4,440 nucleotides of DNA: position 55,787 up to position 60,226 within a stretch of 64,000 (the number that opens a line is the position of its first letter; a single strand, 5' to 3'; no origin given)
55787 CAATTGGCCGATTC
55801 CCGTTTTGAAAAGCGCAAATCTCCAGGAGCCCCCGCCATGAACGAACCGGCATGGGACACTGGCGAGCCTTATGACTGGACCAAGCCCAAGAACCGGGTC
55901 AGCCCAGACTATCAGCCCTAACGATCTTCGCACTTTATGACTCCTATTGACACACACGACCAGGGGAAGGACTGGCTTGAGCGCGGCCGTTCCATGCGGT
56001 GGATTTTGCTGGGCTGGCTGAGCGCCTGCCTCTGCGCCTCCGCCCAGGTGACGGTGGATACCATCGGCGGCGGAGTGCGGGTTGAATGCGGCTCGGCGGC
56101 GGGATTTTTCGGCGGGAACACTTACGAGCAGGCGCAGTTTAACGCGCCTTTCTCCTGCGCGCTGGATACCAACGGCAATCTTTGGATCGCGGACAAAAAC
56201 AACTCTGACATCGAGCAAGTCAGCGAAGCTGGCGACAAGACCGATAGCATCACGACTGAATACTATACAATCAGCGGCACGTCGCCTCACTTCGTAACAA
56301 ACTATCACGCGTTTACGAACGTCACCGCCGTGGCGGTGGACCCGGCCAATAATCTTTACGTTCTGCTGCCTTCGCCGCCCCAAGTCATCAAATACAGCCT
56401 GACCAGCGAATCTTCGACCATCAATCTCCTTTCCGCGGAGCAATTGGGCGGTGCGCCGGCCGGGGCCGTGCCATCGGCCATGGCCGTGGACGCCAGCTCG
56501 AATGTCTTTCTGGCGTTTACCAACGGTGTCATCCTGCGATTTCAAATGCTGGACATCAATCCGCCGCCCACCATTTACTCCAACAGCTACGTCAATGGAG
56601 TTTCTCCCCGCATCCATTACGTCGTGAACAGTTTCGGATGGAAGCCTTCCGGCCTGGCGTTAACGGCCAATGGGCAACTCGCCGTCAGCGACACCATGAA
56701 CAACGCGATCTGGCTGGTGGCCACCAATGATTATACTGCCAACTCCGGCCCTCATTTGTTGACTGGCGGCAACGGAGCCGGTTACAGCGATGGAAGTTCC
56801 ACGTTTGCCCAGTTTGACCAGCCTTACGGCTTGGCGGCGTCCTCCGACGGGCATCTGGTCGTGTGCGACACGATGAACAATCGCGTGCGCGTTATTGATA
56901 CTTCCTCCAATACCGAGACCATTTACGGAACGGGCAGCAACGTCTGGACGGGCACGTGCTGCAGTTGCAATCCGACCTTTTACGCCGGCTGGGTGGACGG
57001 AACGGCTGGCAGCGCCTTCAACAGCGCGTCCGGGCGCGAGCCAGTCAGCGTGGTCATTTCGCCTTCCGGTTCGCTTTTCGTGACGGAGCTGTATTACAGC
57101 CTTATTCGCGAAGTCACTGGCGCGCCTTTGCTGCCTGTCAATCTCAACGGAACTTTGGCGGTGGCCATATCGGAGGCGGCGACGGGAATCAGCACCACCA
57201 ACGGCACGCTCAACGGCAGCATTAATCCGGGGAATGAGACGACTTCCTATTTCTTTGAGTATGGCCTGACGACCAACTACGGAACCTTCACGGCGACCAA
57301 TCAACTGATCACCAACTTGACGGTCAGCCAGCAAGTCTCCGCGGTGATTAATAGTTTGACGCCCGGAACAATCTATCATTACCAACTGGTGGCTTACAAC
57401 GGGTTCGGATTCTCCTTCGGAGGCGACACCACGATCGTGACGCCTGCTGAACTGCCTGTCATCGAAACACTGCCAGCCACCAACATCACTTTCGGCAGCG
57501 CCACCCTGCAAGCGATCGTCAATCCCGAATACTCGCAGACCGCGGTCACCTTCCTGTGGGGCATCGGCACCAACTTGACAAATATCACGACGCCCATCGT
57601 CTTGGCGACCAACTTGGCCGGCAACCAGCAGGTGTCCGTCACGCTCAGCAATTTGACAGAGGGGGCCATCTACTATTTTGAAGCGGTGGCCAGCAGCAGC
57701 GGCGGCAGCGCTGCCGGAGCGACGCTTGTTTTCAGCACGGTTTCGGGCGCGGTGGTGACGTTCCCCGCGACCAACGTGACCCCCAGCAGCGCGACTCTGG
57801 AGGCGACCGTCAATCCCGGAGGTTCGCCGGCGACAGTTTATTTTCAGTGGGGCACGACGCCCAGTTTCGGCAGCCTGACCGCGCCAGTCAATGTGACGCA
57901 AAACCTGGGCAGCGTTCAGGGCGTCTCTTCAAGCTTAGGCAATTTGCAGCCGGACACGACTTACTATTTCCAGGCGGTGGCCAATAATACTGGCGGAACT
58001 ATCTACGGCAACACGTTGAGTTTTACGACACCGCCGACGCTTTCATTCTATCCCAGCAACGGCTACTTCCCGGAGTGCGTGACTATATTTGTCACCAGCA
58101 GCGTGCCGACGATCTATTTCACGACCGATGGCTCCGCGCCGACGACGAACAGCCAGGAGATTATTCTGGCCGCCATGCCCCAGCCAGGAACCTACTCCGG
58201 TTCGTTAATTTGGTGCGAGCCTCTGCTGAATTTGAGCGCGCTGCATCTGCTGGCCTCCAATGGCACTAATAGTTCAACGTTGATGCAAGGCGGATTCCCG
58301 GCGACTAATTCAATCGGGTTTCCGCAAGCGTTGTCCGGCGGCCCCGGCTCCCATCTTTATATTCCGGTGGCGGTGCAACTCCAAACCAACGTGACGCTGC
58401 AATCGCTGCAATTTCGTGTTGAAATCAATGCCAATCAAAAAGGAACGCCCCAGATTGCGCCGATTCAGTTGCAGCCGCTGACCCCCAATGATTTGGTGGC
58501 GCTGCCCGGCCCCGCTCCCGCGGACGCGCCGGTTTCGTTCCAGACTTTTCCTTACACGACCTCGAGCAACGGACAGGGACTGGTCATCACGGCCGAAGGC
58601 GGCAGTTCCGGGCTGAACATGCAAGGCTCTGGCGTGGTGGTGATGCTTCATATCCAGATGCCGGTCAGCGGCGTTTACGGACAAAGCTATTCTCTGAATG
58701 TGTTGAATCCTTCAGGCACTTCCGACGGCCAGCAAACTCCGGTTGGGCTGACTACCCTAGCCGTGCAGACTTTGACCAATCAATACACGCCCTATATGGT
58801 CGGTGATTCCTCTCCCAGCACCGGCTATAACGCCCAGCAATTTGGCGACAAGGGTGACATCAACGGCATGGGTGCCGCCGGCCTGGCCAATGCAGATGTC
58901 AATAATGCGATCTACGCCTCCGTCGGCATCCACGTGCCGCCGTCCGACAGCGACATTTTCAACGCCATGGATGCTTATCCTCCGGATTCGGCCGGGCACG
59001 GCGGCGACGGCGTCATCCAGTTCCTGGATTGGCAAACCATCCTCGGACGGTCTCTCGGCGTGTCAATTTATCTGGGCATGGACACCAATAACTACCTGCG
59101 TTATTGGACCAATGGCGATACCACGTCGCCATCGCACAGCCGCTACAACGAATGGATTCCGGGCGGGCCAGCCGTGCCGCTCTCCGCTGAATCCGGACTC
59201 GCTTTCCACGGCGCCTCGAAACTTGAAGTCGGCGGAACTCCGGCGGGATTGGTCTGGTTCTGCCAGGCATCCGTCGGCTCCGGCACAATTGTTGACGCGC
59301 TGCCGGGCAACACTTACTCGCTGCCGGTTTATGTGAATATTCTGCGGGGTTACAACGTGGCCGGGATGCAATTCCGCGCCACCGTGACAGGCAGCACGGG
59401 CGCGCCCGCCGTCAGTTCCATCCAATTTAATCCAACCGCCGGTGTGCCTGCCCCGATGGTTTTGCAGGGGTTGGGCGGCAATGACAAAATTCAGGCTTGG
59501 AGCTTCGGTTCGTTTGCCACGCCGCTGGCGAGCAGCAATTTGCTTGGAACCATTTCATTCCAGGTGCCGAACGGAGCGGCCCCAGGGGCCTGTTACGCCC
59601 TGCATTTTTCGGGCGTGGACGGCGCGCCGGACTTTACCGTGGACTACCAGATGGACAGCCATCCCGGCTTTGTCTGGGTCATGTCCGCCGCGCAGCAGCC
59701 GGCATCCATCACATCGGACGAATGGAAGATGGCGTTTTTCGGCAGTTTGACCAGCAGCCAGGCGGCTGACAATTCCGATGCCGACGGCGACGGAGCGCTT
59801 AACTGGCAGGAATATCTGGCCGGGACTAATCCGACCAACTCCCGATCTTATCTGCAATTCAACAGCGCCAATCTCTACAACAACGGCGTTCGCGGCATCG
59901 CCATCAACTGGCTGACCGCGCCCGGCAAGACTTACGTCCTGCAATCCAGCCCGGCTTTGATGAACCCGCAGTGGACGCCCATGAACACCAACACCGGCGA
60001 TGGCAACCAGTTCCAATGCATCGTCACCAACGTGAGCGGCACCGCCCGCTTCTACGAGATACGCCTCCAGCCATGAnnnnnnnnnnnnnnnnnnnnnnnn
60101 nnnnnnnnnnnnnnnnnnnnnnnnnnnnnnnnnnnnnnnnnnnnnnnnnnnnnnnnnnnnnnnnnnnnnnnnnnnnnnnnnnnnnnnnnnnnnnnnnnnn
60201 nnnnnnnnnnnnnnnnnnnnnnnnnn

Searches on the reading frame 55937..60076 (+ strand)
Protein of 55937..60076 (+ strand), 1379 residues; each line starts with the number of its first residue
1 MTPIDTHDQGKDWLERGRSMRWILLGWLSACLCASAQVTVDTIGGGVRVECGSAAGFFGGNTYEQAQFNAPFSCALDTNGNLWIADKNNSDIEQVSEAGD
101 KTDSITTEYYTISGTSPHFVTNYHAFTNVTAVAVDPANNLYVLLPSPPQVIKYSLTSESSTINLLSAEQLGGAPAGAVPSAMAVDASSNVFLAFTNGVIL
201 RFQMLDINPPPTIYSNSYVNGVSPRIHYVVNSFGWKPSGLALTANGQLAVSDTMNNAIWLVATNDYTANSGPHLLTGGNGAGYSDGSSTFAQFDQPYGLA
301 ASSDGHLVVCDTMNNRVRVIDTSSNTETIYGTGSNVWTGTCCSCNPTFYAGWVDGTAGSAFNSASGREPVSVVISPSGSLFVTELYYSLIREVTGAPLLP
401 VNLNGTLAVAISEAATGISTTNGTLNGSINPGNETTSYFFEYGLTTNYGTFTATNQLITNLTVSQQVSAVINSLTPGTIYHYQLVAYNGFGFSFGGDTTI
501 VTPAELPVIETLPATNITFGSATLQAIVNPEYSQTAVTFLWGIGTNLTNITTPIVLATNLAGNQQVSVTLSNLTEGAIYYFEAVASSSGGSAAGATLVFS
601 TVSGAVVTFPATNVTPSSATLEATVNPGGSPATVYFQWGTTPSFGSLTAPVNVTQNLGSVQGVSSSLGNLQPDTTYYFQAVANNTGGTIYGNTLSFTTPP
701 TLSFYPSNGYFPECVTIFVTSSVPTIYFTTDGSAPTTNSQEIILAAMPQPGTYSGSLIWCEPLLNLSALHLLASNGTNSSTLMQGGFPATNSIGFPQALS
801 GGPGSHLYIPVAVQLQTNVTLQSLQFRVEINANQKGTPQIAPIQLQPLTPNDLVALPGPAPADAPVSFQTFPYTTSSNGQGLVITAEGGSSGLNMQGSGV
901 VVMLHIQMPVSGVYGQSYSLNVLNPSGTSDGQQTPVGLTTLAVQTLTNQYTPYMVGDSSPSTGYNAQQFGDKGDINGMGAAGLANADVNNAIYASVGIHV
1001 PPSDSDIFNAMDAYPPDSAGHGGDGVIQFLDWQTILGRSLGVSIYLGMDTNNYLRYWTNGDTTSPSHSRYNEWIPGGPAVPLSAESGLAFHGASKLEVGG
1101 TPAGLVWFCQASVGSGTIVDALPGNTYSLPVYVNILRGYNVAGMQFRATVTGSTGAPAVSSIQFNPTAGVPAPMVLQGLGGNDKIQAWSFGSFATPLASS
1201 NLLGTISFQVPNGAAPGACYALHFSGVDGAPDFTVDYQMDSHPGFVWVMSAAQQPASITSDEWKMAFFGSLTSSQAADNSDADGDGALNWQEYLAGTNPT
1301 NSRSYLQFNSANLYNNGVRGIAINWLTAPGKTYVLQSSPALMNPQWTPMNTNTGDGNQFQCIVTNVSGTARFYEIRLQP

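Call 6: search_protein_families(library=pfam, proteins=[window:55937-60076:+], max_evalue=0.1)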
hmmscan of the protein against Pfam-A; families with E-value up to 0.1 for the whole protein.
window:55937-60076:+ (1379 aa): 10 families
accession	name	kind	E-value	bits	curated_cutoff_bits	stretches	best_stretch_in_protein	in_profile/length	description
PF01436.27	NHL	-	5.6e-15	55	20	2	293-319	1-27/28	NHL repeat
PF16656.11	Pur_ac_phosph_N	-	1.3e-10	42.2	30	2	431-489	21-83/93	Purple acid Phosphatase, N-terminal domain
PF00041.27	fn3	-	2.5e-07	31.2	25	0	454-493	39-75/84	Fibronectin type III domain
PF25059.1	FN3_DSCAM-DSCAML_C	-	1.2e-05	25.9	39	0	458-493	36-71/89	DSCAM/DSCAML C-terminal Fn3-like domain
PF13290.12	CHB_HEX_C_1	-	4.3e-05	23.8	22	1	712-740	9-37/67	Chitobiase/beta-hexosaminidase C-terminal domain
PF16655.11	PhoD_N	-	6.9e-05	23.8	30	1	619-686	24-82/90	PhoD-like phosphatase, N-terminal domain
PF08450.18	SGL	-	0.00039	20.5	26.3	0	71-108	186-223/246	SMP-30/Gluconolactonase/LRE-like region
PF25021.1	TEN_NHL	-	0.00042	19.9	27.1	0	62-96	322-357/357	Teneurin NHL domain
PF06739.17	SBBP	-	0.0067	16.8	20.5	0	127-142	13-28/38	Beta-propeller repeat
PF13287.12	Fn3_assoc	-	0.018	15.6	23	1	722-740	8-26/59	Fn3 associated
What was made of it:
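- On Bacterial TSP3 repeat (PF18884), the preceding motif: 23.8 bits against a cut-off of 25 in the 60073 gene (call 6).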

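Call 7: search_protein_families(library=ncbifam, proteins=[window:55937-60076:+], max_evalue=0.1)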
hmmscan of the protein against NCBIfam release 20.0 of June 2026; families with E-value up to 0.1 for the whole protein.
window:55937-60076:+ (1379 aa): 2 families
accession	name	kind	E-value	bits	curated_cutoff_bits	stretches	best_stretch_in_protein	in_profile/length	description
NF035926.1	scyF_NHL_VPEP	equivalog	1.3e-08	34.4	350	1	236-334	153-287/376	scytonemin biosynthesis PEP-CTERM protein ScyF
NF042425.1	Amuc_1099_fam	equivalog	0.015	14.9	50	1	1278-1305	126-153/321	Amuc_1099 family pilus-like system protein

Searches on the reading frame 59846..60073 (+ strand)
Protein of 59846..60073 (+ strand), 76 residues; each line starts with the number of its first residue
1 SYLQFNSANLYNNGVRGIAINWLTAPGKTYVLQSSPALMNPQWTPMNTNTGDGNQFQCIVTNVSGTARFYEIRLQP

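Call 63: search_protein_families(library=pfam, proteins=[window:59846-60073:+], max_evalue=10)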
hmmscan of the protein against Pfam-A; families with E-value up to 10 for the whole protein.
window:59846-60073:+ (76 aa): 2 families
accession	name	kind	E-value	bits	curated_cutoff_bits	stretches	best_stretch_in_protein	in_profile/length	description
PF02839.19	CBM_5_12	-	0.0035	17.8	26.2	2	27-48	18-39/44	Carbohydrate-binding module family 5/12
PF17106.10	NACHT_sigma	-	0.085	13.4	27.6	1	47-57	21-31/42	Sigma domain on NACHT-NTPases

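Call 64: search_protein_families(library=ncbifam, proteins=[window:59846-60073:+], max_evalue=10)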
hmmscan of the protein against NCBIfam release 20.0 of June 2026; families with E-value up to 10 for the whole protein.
window:59846-60073:+ (76 aa): 1 family
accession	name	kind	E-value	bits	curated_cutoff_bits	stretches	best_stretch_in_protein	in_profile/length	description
NF033930.1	pneumo_PspA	exception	0.4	9.3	850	1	2-47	464-508/659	pneumococcal surface protein A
